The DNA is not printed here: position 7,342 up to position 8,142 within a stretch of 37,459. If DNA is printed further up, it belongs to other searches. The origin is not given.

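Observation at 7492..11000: One uncharacterised domain occurs twice around a two-component system: free-standing and fused to CBS-BON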

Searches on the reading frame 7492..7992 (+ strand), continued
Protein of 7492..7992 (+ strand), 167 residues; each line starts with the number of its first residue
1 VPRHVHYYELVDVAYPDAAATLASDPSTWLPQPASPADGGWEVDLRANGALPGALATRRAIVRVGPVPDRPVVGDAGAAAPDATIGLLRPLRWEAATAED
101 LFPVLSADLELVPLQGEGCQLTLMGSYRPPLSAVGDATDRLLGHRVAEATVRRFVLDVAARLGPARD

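Call 29: find_related_loci(query=A3, collection=genome_contigs, flank=8000)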
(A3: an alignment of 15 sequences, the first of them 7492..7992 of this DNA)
Query A3 (167 aa) in genome_contigs; peptide patterns used: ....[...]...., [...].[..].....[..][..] (x = any residue, [..] = any of these).
69 stretches matched a pattern; 17 encode a relative of the query (tblastn E <= 1e-3); 17 distinct loci.
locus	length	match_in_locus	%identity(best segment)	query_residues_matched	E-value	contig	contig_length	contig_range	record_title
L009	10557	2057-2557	90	1-167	3e-96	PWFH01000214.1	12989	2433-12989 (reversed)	MAG: Egibacter sp. isolate T1Sed10_49 T1-Sed10-C4970, whole genome shotgun sequence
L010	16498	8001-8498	90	1-166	2e-95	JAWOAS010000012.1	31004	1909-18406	MAG: Egibacteraceae bacterium isolate BLK2-2.bin.116 k191_1384621, whole genome shotgun sequence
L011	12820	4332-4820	69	1-162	4e-69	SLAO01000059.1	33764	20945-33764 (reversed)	MAG: Nitriliruptorales bacterium isolate CSSed162cmB_40R1 CSSed16-2cmB-1681, whole genome shotgun sequence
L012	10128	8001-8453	54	1-162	1e-47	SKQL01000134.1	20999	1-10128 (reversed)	MAG: Nitriliruptorales bacterium isolate CSSed162cmA_423R1 CSSed16-2cmA-5109, whole genome shotgun sequence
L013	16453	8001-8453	54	1-162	5e-47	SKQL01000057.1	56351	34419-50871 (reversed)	MAG: Nitriliruptorales bacterium isolate CSSed162cmA_423R1 CSSed16-2cmA-380, whole genome shotgun sequence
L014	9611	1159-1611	53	1-165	3e-44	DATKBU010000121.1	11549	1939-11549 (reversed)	MAG TPA_asm: Egibacteraceae bacterium isolate SMAG_U14428 k141_60718, whole genome shotgun sequence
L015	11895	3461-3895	50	5-162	2e-43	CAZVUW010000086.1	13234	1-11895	MAG TPA_asm: uncultured Actinomycetota bacterium isolate SRP268622_co1_52 genome assembly, contig: NODE_10848_length_132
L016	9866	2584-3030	54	1-162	2e-43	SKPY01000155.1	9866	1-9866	MAG: Nitriliruptorales bacterium isolate CSSed162cmA_398R1 CSSed16-2cmA-25809, whole genome shotgun sequence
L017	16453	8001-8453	53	1-163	7e-43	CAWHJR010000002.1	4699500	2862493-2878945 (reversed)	MAG: Euzebyaceae bacterium isolate MFD02840.bin.3.827 genome assembly, contig: contig_35940, whole genome shotgun sequen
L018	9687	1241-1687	52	1-162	1e-41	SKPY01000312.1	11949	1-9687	MAG: Nitriliruptorales bacterium isolate CSSed162cmA_398R1 CSSed16-2cmA-17531, whole genome shotgun sequence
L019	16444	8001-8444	53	4-162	1e-41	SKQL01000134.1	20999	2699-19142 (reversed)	MAG: Nitriliruptorales bacterium isolate CSSed162cmA_423R1 CSSed16-2cmA-5109, whole genome shotgun sequence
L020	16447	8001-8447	49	1-162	2e-40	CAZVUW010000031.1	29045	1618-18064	MAG TPA_asm: uncultured Actinomycetota bacterium isolate SRP268622_co1_52 genome assembly, contig: NODE_3211_length_2904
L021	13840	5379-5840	49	1-165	2e-39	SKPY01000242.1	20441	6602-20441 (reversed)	MAG: Nitriliruptorales bacterium isolate CSSed162cmA_398R1 CSSed16-2cmA-5413, whole genome shotgun sequence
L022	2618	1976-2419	47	5-164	1e-33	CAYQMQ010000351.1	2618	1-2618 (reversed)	MAG TPA_asm: uncultured Actinomycetota bacterium isolate binchicken_co207_54 genome assembly, contig: NODE_78635_length_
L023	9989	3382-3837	35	1-162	9e-22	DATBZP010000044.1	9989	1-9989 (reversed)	MAG TPA_asm: Candidatus Dormiibacterota bacterium isolate SMAG_U7622 k141_172061, whole genome shotgun sequence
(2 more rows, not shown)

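Call 39: search_protein_representatives(alignment_id=A1)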
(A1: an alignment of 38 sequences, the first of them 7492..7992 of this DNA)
Query: 38 sequences, 158 profile positions. Proteins with E-value up to 0.001 (for the whole library): 3559; up to 1e-10: 2125; up to 1e-30: 201. The best 150 are listed.
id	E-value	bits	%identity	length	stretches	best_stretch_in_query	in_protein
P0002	4.0e-56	205.8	-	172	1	1-155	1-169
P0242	3.3e-50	186.6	-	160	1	1-152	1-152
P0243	1.3e-48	181.4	-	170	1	2-152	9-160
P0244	2.7e-48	180.4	-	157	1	2-152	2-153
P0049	7.2e-48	179.0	-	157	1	1-153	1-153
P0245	1.3e-47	178.1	-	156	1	1-151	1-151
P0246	4.3e-45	170.0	-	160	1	2-152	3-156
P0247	6.5e-45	169.4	-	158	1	1-153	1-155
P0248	2.7e-44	167.4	-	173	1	3-155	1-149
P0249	2.0e-42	161.3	-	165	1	3-154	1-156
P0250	3.2e-42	160.6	-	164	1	3-154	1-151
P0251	7.5e-42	159.4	-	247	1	2-156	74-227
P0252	1.5e-41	158.5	-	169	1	3-153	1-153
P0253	2.4e-41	157.8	-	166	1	3-154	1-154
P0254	4.1e-41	157.0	-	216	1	3-151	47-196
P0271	1.4e-39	152.0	-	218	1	3-153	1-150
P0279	9.6e-39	149.3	-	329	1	3-155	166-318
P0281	1.4e-38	148.8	-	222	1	3-155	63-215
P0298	7.9e-37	143.1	-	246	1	9-153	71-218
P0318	8.1e-36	139.8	-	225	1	4-152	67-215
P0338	1.2e-34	136.0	-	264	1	2-150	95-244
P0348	3.2e-34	134.6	-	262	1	3-155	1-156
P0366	2.4e-33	131.8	-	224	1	2-153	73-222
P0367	2.7e-33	131.6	-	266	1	4-154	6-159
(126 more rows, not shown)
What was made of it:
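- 7492..7995 (+): Free-standing 167-aa SRPBCC-fold protein ('X'), predicted leader cistron of the X-kinase-regulator operon. The family has 3559 representative clusters at E<=1e-3 (call 39).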

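Call 41: list_cluster_members(proteins=[P0053, P0068, P0100, P0115, P0093, P0242, P0251, P0279, P0338, P0122])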
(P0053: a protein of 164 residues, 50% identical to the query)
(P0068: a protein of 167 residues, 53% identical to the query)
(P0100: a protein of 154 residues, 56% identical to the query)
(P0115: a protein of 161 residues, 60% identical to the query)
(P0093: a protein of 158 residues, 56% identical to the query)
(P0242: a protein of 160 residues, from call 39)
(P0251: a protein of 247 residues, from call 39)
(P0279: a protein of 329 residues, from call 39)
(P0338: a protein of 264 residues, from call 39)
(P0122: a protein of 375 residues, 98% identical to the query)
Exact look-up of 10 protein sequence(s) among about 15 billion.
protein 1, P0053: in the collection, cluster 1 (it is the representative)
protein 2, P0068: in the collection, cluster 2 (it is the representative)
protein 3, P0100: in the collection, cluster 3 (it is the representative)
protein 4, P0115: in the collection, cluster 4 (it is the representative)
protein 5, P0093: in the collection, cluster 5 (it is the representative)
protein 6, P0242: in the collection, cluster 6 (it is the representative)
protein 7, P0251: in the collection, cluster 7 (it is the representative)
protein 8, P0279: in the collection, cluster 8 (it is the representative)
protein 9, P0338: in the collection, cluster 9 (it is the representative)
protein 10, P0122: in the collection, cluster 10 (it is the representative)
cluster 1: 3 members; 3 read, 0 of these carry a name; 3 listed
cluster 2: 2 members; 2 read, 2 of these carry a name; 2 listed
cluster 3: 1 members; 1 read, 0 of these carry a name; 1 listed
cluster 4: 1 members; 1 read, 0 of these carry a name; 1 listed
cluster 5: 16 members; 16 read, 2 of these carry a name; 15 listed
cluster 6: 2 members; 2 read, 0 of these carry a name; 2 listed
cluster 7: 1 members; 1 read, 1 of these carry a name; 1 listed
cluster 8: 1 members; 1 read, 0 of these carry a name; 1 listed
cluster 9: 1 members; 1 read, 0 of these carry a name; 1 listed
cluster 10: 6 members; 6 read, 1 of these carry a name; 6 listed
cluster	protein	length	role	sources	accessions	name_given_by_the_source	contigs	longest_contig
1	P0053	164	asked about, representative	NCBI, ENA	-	-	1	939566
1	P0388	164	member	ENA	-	-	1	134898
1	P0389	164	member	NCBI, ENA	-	-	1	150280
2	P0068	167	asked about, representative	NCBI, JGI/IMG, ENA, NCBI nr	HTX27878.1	MAG TPA: hypothetical protein VME19_12760 [Streptosporangiaceae bacterium] | hypothetical protein [Streptosporangiaceae bacterium]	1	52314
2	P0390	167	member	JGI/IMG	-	hypothetical protein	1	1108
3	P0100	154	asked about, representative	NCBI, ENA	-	-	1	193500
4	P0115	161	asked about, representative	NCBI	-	-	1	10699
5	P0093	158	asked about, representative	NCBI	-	-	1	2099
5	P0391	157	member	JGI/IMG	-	carbon monoxide dehydrogenase subunit G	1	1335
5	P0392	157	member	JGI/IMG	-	hypothetical protein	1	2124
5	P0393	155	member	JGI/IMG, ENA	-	-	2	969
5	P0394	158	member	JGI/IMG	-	-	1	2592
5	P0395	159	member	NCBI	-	-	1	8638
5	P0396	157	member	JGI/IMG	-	-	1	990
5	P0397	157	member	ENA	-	-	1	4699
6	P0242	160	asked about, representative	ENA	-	-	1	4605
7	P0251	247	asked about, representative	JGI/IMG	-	hypothetical protein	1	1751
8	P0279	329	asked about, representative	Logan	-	-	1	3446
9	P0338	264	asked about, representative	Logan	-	-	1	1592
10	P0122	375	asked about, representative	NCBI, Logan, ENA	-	-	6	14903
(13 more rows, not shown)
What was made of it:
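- One cluster member is named 'carbon monoxide dehydrogenase subunit G' by a source (call 41).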

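Call 51: search_protein_families(library=pfam, proteins=[P0279, P0251, P0338, P0298, P0318, P0366, P0367, P0348, P0281, P0271], max_evalue=0.01)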
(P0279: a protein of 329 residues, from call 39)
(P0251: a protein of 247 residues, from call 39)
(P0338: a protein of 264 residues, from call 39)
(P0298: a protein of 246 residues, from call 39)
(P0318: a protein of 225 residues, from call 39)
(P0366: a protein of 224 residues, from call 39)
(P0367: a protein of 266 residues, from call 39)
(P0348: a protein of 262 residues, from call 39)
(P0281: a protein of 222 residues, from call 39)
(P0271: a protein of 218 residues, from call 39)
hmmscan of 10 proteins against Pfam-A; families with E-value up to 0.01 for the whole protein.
P0279 (329 aa): 0 families

P0251 (247 aa): 0 families

P0338 (264 aa): 0 families

P0298 (246 aa): 0 families

P0318 (225 aa): 0 families

P0366 (224 aa): 0 families

P0367 (266 aa): 0 families

P0348 (262 aa): 0 families

P0281 (222 aa): 1 family
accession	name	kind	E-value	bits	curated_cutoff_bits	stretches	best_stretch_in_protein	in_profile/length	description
PF10604.15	Polyketide_cyc2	-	0.0072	17.1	27.4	1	84-209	23-141/142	Polyketide cyclase / dehydrase and lipid transport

P0271 (218 aa): 0 families
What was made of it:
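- Tried and rejected: Proteins of 220-330 aa showed no additional Pfam domains (call 51).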

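Call 60: search_protein_families(library=pfam, proteins=[L015:1343-2818:+, L015:2818-3174:+, L015:3939-4598:-, L016:15-2201:+, L016:3099-3530:-, L019:8465-9736:+, L019:9809-10843:+, L019:6338-7795:-, L013:7599-7991:+, L017:7480-8000:+], max_evalue=0.0001)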
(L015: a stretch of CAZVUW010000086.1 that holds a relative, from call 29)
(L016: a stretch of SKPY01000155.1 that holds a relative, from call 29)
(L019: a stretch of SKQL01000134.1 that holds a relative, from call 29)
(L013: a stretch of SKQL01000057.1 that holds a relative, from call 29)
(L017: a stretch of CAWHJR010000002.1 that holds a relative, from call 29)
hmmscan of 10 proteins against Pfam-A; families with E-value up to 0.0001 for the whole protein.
L015:1343-2818:+ (491 aa): 2 families
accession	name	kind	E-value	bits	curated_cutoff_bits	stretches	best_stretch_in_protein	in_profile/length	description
PF00999.27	Na_H_Exchanger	-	2.6e-55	188.3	26.2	1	14-387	3-375/375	Sodium/hydrogen exchanger, transmembrane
PF02080.26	TrkA_C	-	2.3e-12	47.1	27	1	416-480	3-69/71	TrkA-C domain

L015:2818-3174:+ (118 aa): 0 families

L015:3939-4598:- (219 aa): 1 family
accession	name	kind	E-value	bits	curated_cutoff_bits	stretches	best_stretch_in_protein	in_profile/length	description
PF00300.27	His_Phos_1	-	6e-47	160.3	21.7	1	10-198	1-191/194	Histidine phosphatase superfamily (branch 1)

L016:15-2201:+ (728 aa): 0 families

L016:3099-3530:- (143 aa): 0 families

L019:8465-9736:+ (423 aa): 0 families

L019:9809-10843:+ (344 aa): 1 family
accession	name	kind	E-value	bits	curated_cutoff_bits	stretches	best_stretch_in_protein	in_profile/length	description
PF02628.20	COX15-CtaA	-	9.9e-46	156.7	29.9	2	69-305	75-321/322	Cytochrome oxidase assembly protein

L019:6338-7795:- (485 aa): 9 families
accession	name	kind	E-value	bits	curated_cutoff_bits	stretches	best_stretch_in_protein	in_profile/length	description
PF01593.30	Amino_oxidase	-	2.9e-52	178.9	19.8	1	35-473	1-442/443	Flavin containing amine oxidoreductase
PF13450.12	NAD_binding_8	-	4.4e-17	62.6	21.9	1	30-95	1-68/68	NAD(P)-binding Rossmann-like domain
PF01266.30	DAO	-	2.3e-10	41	27.9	1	28-62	2-37/353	FAD dependent oxidoreductase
PF07992.20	Pyr_redox_2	-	2.5e-09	37.4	26.1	1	26-61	143-178/291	Pyridine nucleotide-disulphide oxidoreductase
PF00070.33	Pyr_redox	-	2.2e-07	31.7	22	1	27-61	1-35/82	Pyridine nucleotide-disulphide oxidoreductase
PF03486.20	HI0933_like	-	6.5e-06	26.2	50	0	27-65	2-40/244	HI0933-like protein Rossmann domain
PF12831.13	FAD_oxidored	-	7.2e-06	26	27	1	28-64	2-38/416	FAD dependent oxidoreductase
PF13454.12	NAD_binding_9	-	1.2e-05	25.8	21.8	0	237-290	100-152/155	FAD-NAD(P)-binding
PF01262.27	AlaDh_PNT_C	-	8e-05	22.6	23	0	18-59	21-62/214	Alanine dehydrogenase/PNT, C-terminal domain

L013:7599-7991:+ (130 aa): 1 family
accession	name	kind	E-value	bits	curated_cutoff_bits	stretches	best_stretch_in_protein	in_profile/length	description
PF12900.13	Pyridox_ox_2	-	2.5e-29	102.5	27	1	10-128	2-140/140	Pyridoxamine 5'-phosphate oxidase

L017:7480-8000:+ (172 aa): 3 families
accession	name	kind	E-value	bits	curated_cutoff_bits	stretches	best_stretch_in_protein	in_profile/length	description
PF13473.12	Cupredoxin_1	-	7.3e-10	39.2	27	1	43-134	16-96/104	Cupredoxin-like domain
PF00127.26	Copper-bind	-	2.7e-06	28.2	21.2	1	102-147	58-99/99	Copper binding proteins, plastocyanin/azurin family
PF06525.17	SoxE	-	5.5e-05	23.1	21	0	108-147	100-139/149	Sulfocyanin (SoxE) domain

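Call 62: find_encoding_contigs(protein=P0100, flank=5000, max_places=1)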
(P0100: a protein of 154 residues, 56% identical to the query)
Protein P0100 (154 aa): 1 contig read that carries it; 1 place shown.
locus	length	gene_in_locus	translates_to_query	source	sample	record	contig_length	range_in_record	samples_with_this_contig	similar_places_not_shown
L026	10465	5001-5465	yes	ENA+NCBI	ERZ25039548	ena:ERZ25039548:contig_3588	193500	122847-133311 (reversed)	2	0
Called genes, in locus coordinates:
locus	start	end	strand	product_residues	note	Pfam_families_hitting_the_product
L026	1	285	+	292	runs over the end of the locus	PF00528:BPD_transp_1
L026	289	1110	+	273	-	PF00528:BPD_transp_1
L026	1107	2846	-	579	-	PF00890:FAD_binding_2 (weak), PF01266:DAO (faint), PF00732:GMC_oxred_N, PF05199:GMC_oxred_C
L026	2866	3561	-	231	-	PF13618:Gluconate_2-dh3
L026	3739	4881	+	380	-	PF02771:Acyl-CoA_dh_N, PF02770:Acyl-CoA_dh_M, PF00441:Acyl-CoA_dh_1, PF08028:Acyl-CoA_dh_2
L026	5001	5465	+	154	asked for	PF10604:Polyketide_cyc2 (weak)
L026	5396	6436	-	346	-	PF01740:STAS, PF13466:STAS_2 (weak), PF00989:PAS, PF08448:PAS_4, PF13188:PAS_8 (faint), PF13426:PAS_9, PF24820:Diguanyl_cycl_sensor (weak)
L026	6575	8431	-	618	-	PF13631:Cytochrom_B_N_2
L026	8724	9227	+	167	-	PF14436:EndoU_bacteria (faint)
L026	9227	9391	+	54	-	-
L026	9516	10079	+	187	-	PF01814:Hemerythrin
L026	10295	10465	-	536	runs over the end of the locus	-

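Call 63: find_encoding_contigs(protein=P0068, flank=5000, max_places=1)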
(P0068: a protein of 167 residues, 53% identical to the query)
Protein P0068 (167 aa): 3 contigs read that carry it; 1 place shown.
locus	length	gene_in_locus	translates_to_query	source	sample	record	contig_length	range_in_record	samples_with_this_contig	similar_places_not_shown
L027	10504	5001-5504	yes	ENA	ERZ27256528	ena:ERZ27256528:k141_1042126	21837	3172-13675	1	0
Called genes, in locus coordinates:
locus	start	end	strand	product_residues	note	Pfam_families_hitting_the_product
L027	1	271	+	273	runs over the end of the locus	PF00106:adh_short, PF08659:KR, PF13561:adh_short_C2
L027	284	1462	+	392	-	PF00108:Thiolase_N, PF02803:Thiolase_C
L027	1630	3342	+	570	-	PF01590:GAF, PF13185:GAF_2, PF01590:GAF, PF13492:GAF_3, PF07730:HisKA_3, PF02518:HATPase_c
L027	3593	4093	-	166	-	PF12900:Pyridox_ox_2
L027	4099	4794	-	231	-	PF00072:Response_reg, PF08281:Sigma70_r4_2 (faint), PF00196:GerE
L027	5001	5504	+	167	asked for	-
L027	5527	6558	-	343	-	PF01740:STAS, PF13466:STAS_2, PF00989:PAS, PF08448:PAS_4, PF13426:PAS_9, PF24820:Diguanyl_cycl_sensor (weak)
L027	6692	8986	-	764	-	PF02837:Glyco_hydro_2_N (weak), PF22666:Glyco_hydro_2_N2, PF00703:Glyco_hydro_2, PF02836:Glyco_hydro_2_C, PF18565:Glyco_hydro2_C5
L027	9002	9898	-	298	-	PF13561:adh_short_C2, PF00106:adh_short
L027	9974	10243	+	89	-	PF08281:Sigma70_r4_2 (weak), PF00196:GerE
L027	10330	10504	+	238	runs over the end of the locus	PF00072:Response_reg, PF00486:Trans_reg_C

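Call 64: find_encoding_contigs(protein=P0082, flank=5000, max_places=1)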
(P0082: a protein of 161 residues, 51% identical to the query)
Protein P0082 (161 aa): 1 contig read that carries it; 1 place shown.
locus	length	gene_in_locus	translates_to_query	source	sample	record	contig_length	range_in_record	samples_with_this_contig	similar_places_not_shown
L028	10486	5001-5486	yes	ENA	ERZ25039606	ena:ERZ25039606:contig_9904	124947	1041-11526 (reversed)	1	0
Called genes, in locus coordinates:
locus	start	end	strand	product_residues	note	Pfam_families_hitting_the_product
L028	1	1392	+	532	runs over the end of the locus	PF07690:MFS_1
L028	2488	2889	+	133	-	PF00392:GntR, PF02082:Rrf2 (weak)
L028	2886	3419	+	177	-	PF00005:ABC_tran, PF02463:SMC_N (faint), PF13304:AAA_21 (weak)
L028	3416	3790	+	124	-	-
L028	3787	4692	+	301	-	PF26999:ABC-2_memb_rel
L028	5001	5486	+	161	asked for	-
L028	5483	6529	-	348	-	PF01740:STAS, PF13466:STAS_2, PF00989:PAS, PF08448:PAS_4, PF13188:PAS_8 (weak), PF13426:PAS_9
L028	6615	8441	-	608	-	PF13631:Cytochrom_B_N_2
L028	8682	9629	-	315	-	PF02558:ApbA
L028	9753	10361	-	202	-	-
